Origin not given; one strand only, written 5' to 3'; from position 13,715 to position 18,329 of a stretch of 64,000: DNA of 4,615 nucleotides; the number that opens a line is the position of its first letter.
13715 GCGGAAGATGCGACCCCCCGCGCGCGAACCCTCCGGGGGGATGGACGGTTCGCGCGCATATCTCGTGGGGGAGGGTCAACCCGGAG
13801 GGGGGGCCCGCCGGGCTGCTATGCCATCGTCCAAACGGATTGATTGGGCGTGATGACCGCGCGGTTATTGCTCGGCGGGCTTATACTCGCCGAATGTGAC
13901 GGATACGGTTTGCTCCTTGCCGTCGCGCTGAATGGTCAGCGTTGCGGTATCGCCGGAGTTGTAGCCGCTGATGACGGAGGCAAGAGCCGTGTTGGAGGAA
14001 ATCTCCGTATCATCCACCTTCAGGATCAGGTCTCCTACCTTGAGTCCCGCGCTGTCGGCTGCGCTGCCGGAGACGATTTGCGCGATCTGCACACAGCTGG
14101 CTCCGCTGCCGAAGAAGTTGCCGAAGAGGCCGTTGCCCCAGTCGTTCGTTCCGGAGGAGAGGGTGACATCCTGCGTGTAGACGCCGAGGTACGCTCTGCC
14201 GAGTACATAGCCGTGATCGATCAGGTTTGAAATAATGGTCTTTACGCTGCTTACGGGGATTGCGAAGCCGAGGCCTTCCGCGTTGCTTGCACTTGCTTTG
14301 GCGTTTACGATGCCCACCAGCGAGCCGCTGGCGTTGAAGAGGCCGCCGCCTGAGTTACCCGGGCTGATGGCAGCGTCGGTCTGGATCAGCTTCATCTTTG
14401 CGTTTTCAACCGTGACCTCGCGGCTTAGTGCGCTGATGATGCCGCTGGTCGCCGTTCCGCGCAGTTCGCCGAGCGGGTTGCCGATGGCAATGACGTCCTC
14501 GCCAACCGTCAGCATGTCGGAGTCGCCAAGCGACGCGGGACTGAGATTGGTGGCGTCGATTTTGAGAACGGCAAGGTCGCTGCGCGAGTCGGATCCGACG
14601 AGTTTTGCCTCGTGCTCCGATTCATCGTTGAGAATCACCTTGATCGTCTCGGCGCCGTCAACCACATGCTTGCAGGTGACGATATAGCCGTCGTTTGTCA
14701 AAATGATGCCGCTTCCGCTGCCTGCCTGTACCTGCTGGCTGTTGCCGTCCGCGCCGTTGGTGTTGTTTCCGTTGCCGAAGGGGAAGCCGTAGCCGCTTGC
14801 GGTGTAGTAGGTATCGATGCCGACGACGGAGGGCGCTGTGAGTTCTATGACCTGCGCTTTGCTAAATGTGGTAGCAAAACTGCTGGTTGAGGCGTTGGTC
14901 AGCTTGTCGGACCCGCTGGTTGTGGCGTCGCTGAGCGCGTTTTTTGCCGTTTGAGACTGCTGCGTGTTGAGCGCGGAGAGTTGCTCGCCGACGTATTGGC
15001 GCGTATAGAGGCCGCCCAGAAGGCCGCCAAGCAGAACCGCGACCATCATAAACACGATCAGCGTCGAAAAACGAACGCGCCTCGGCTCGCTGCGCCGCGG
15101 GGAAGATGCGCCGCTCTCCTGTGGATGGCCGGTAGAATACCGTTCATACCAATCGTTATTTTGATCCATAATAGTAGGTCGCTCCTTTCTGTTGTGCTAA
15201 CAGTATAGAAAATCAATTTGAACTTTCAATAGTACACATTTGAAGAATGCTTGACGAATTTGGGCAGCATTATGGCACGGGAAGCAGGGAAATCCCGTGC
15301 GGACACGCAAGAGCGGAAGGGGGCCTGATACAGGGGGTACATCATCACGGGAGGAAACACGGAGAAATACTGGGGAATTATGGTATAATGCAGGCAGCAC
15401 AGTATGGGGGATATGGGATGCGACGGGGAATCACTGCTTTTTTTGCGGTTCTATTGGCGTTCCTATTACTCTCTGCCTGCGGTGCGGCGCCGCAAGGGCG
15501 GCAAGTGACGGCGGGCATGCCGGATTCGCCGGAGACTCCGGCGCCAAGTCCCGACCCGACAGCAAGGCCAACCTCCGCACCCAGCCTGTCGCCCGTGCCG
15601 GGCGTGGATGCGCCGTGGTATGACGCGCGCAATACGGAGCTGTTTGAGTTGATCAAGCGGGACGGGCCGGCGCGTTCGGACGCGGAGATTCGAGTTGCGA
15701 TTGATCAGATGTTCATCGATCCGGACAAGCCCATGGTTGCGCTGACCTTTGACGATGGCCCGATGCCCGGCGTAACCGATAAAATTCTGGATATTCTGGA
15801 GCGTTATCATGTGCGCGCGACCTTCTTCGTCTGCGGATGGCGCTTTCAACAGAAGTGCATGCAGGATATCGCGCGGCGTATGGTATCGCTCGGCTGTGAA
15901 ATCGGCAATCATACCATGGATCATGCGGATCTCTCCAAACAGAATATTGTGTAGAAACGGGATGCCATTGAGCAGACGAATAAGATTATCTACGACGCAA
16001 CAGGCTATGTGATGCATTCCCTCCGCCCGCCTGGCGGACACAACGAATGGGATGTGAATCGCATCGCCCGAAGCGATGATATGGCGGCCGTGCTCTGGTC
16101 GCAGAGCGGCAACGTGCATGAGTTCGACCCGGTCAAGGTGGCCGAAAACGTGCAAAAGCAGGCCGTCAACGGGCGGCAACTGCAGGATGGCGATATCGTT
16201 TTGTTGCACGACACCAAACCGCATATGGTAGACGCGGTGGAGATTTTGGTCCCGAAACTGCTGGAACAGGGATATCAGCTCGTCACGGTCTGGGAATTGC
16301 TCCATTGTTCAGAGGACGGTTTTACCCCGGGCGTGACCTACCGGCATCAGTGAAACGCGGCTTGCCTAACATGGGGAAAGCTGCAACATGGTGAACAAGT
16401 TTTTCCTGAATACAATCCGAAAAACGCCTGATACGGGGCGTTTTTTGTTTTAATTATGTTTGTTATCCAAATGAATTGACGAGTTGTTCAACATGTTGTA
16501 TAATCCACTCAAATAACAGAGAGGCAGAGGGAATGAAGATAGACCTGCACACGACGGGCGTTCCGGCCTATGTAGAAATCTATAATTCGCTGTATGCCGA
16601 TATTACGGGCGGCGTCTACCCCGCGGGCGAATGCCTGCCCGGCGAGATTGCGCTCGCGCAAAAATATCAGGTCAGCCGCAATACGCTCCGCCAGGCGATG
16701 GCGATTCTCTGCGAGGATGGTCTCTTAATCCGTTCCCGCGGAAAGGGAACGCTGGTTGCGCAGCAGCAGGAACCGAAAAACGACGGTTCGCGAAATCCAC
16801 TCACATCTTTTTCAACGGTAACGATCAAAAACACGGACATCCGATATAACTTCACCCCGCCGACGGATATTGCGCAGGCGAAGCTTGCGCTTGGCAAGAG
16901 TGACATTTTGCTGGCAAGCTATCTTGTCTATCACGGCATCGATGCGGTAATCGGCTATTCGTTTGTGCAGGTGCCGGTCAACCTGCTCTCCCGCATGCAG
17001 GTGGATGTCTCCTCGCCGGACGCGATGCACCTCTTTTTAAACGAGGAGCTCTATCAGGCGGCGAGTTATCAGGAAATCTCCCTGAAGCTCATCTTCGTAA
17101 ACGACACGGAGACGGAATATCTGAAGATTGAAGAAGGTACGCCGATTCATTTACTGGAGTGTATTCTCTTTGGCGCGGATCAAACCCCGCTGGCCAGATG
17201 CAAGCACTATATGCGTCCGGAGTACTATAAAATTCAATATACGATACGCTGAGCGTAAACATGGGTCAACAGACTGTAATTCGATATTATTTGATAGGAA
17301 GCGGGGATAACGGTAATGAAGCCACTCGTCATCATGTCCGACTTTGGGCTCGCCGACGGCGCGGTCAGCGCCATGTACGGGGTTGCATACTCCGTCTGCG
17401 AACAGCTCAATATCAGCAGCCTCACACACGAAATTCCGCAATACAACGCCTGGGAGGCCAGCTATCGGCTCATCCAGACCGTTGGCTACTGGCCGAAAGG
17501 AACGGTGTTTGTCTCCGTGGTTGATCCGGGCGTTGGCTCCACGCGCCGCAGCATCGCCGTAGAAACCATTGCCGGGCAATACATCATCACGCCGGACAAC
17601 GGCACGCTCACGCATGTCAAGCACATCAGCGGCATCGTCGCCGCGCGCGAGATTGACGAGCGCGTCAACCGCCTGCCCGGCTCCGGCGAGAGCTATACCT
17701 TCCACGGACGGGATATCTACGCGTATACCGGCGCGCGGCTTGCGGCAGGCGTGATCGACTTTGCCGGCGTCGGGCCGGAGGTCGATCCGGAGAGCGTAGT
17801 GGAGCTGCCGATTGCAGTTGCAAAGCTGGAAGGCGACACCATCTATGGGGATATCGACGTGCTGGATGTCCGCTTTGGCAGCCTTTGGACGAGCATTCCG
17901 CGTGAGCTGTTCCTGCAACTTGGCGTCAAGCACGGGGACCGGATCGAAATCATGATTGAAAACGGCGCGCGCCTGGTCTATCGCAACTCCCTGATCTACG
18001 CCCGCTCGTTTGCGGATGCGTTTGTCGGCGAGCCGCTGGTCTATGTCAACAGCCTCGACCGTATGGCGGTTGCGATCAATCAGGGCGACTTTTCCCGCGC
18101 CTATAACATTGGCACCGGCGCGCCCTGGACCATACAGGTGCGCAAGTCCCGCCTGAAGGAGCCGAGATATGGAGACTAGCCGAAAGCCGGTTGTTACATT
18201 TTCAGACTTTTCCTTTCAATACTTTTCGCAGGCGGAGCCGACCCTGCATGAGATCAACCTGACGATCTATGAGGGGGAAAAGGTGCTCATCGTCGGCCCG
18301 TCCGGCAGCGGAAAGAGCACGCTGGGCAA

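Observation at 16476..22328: GntR-linked cluster pairs two DUF62 SAM hydroxide adenosyltransferase paralogs with a dedicated ECF transporter of unknown substrate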

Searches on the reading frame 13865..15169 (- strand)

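Call 25: search_protein_families(library=pfam, proteins=[window:13865-15169:-], max_evalue=0.0001)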
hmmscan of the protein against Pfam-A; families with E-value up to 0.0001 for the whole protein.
window:13865-15169:- (434 aa): 5 families
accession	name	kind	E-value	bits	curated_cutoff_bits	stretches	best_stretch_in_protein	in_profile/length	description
PF13365.12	Trypsin_2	-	1.1e-35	123.9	27.6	1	152-287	1-144/144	Trypsin-like peptidase domain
PF00089.32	Trypsin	-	1.4e-18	68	20.6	1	146-313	17-220/220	Trypsin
PF13180.12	PDZ_2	-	7.6e-16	58.6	27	1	347-425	12-79/80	PDZ domain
PF17820.7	PDZ_6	-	1.4e-08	34.7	27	1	362-415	2-54/54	PDZ domain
PF00595.29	PDZ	-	7.3e-08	33.1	23.2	1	359-414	26-81/81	PDZ domain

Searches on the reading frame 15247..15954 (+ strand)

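Call 25: search_protein_families(library=pfam, proteins=[window:15247-15954:+], max_evalue=0.0001)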
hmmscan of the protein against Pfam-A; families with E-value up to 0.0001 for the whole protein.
window:15247-15954:+ (235 aa): 1 family
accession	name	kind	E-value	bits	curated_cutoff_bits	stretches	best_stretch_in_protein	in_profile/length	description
PF01522.26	Polysacc_deac_1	-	3.4e-23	82.4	23.1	1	158-231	3-73/124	Polysaccharide deacetylase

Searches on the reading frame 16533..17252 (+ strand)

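Call 3: search_protein_families(library=pfam, proteins=[window:16533-17252:+], max_evalue=0.01)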
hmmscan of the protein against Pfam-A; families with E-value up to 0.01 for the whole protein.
window:16533-17252:+ (239 aa): 4 families
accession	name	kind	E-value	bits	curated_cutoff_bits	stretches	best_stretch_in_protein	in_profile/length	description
PF00392.27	GntR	-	1.5e-16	60.3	27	1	13-75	2-64/64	Bacterial regulatory proteins, gntR family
PF07702.18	UTRA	-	0.00022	21.5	23.8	1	109-233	17-141/141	UTRA domain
PF08279.18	HTH_11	-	0.00038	20.7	25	1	41-71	21-51/55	HTH domain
PF08220.18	HTH_DeoR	-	0.0078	16.4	21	0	40-71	19-50/57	DeoR-like helix-turn-helix domain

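Call 4: search_protein_families(library=ncbifam, proteins=[window:16533-17252:+], max_evalue=0.01)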
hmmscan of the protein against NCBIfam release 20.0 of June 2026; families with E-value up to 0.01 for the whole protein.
window:16533-17252:+ (239 aa): 28 families (the best 25 are shown)
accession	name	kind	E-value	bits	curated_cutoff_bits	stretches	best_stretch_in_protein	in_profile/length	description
NF008491.0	PRK11402.1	subfamily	4.9e-23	81.9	269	1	10-230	10-232/243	GntR family transcriptional regulator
NF041547.1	GntR_LSA1692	equivalog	1.6e-19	70.4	275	1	12-97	2-85/233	GntR family transcriptional regulator, LSA1692 subfamily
TIGR02325.1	C_P_lyase_phnF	equivalog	6.9e-19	68.3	156.8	1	7-79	4-76/238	phosphonate metabolism transcriptional regulator PhnF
TIGR02404.1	trehalos_R_Bsub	equivalog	2.5e-18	66.6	211.95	1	13-214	2-207/233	trehalose operon repressor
TIGR02018.2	his_ut_repres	equivalog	4.4e-15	55.7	220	1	13-80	1-68/226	histidine utilization transcriptional repressor HutC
NF052282.1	PLP_TF_PdxR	equivalog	3.2e-13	49.5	320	1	11-109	1-99/448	MocR-like pyridoxine biosynthesis transcription factor PdxR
NF052441.1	TransRegRv0792c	equivalog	4.1e-13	49.2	400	1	7-78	12-83/260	Rv0792c family HTH-type transcriptional regulator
NF007741.0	PRK10421.1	equivalog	1.3e-10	41.1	311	1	30-122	26-110/262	transcriptional regulator LldR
NF052290.2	MocR_like_YczR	exception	1.3e-09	37.3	487.4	1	6-88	14-96/458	MocR-like transcription factor YczR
NF007292.0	PRK09764.1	equivalog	1.9e-09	37.1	281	1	10-79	4-73/240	GntR family transcriptional regulator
NF007486.0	PRK10079.1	equivalog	2.6e-09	37.2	363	1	3-76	3-76/241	phosphonate metabolism transcriptional regulator PhnF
NF011575.0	PRK14999.1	equivalog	2.7e-08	33.4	424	1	8-82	9-80/241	histidine utilization repressor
TIGR03337.1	phnR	equivalog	5.8e-08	32.7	296.75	1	12-79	2-69/231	phosphonate utilization transcriptional regulator PhnR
NF052281.1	rhizopine_MocR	equivalog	6.1e-08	31.7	650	1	7-87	14-94/479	rhizopine catabolism transcriptional regulator MocR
NF007001.0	PRK09464.1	equivalog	1.1e-07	31.8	330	1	20-78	19-77/254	pyruvate dehydrogenase complex transcriptional repressor PdhR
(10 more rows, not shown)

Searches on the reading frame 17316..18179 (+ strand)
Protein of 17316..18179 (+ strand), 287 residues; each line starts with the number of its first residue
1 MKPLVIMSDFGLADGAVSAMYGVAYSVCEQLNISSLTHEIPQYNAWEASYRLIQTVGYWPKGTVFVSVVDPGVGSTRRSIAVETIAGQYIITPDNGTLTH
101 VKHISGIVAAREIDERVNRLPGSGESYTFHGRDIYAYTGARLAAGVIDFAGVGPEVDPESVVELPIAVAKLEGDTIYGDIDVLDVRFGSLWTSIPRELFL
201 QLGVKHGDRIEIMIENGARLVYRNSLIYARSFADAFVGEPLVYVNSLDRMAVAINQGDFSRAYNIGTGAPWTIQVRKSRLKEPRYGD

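Call 3: search_protein_families(library=pfam, proteins=[window:17316-18179:+], max_evalue=0.01)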
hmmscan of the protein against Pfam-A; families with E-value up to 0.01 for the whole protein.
window:17316-18179:+ (287 aa): 2 families
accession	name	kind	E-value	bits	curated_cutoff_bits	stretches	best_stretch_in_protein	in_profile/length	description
PF01887.21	SAM_HAT_N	-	1e-47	162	26.3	1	5-151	2-143/145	SAM hydroxide adenosyltransferase N-terminal domain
PF20257.3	SAM_HAT_C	-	7.1e-20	71.6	25.5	1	178-272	1-84/84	SAM hydroxide adenosyltransferase C-terminal domain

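Call 4: search_protein_families(library=ncbifam, proteins=[window:17316-18179:+], max_evalue=0.01)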
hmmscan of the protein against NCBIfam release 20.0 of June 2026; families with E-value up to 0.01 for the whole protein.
window:17316-18179:+ (287 aa): 4 families
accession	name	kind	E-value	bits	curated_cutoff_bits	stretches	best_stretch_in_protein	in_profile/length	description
NF058624.1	RSAMHdlseTHET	equivalog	3.5e-38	131.6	350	1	4-270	3-246/250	(R)-S-adenosyl-L-methionine hydrolase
NF053629.1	RSAMPyrc0463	equivalog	2.3e-28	99.5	470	1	5-266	3-246/256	(R)-S-adenosyl-L-methionine hydrolase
TIGR04507.1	fluorinase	equivalog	1.2e-27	97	400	2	85-273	99-283/286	adenosyl-fluoride synthase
TIGR02609.1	doc_partner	hypoth_equivalog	0.0061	16.9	55.9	0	189-215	9-35/74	putative addiction module antidote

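Call 13: search_solved_structures(query=window:17316-18179:+, max_evalue=0.001, show_alignments=2)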
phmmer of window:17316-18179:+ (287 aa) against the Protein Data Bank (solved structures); distinct sequences matched with E-value up to 0.001: 16.
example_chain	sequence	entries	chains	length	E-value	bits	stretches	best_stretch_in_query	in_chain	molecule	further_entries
2q6o_A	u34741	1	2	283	8.8e-38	133.4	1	5-275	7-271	Hypothetical Protein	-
2q6i_A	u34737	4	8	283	1.2e-37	132.9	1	5-275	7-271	Hypothetical protein | chlorinase | Adenosyl-chloride synthase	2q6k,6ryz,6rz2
2q6l_A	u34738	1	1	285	6e-37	130.6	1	5-275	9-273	Hypothetical protein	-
2zbu_A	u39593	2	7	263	5e-35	124.4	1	7-268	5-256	Uncharacterized conserved protein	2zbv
7ccg_A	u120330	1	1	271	4.7e-31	111.3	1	2-273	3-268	DNA-directed RNA polymerase subunit delta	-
2v7t_A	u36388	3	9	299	4.3e-28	101.6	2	83-273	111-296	5'-FLUORO-5'-DEOXYADENOSINE SYNTHASE | 5'-FLUORO-5'-DEOXY ADENOSINE SYNTHETASE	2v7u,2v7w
5lmz_A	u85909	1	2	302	4.8e-28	101.4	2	83-274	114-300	Fluorinase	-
5b6i_A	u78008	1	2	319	6.2e-28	101.1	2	83-274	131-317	Fluorinase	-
1rqp_A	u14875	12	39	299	2.8e-27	98.9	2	83-273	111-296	5'-fluoro-5'-deoxyadenosine synthase | 5'-FLUORO-5'-DEOXY-ADENOSINE SYNTHASE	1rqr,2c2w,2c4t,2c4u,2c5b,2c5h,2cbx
2v7x_A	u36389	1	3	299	2.8e-27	98.9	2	83-273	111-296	5'-FLUORO-5'-DEOXYADENOSINE SYNTHASE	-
7xto_A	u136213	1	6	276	4.1e-27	98.4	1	5-273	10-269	soil bacterial derived chlorinase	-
2wr8_A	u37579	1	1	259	1e-26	97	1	5-268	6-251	PUTATIVE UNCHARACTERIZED PROTEIN PH0463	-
1wu8_A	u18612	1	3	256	1.2e-26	96.8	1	5-268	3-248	hypothetical protein PH0463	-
2cw5_A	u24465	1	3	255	1.4e-25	93.4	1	1-270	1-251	Bacterial fluorinating enzyme homolog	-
2f4n_A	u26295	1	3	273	4.6e-24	88.4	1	5-143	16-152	Hypothetical protein MJ1651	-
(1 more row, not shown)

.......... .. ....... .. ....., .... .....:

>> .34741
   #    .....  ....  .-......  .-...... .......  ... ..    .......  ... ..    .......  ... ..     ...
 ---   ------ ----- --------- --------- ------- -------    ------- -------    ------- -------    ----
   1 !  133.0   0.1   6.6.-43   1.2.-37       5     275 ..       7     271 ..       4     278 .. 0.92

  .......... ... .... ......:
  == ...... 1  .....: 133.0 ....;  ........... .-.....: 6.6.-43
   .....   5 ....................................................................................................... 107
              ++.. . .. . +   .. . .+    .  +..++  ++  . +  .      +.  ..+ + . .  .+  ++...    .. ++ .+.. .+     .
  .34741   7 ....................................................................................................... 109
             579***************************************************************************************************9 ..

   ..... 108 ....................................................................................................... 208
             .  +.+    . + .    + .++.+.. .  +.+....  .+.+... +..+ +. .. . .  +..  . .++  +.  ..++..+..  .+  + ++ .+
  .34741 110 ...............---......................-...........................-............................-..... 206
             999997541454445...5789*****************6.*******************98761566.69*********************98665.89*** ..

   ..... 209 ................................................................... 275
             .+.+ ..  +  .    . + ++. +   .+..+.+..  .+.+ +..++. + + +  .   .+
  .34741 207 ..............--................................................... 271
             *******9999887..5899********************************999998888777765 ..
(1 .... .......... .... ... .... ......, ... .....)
